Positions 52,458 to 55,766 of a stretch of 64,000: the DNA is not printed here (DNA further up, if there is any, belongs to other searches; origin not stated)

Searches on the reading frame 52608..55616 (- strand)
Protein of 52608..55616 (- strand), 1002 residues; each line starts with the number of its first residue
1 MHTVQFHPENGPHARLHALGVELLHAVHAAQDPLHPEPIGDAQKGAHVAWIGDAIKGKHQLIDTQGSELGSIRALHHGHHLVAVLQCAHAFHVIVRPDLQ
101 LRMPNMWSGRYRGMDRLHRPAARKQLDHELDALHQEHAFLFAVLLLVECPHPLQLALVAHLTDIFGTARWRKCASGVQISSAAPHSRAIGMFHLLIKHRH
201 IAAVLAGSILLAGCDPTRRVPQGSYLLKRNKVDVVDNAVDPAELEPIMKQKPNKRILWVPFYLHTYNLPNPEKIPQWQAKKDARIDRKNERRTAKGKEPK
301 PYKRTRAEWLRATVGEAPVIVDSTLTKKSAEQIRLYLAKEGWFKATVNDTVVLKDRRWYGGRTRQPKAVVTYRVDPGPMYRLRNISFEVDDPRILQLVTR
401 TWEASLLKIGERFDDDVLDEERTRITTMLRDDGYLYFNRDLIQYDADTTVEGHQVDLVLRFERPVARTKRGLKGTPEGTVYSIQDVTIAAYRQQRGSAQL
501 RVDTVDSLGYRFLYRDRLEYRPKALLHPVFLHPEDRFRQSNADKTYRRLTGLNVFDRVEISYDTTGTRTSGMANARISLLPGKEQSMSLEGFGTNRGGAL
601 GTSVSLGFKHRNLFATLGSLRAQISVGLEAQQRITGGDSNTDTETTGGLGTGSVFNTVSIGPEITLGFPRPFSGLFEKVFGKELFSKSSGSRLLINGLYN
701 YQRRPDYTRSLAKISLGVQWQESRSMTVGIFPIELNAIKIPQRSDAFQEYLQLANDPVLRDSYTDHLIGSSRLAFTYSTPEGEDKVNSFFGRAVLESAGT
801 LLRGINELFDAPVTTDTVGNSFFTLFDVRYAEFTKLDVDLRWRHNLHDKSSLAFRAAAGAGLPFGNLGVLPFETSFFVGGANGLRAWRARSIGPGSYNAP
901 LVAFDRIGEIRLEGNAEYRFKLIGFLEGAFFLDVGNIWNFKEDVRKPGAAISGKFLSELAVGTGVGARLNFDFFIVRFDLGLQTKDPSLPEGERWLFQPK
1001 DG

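Call 54: search_protein_families(library=pfam, max_evalue=0.00001, proteins=[window:52608-55616:-])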
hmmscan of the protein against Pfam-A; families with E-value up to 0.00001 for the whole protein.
window:52608-55616:- (1002 aa): 2 families
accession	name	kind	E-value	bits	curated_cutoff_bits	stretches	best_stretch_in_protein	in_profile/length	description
PF01103.29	Omp85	-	3.5e-21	76.5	24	1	830-997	152-319/325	Omp85 superfamily domain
PF07244.20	POTRA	-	6.9e-06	27.1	21.3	0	324-377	34-79/79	Surface antigen variable number repeat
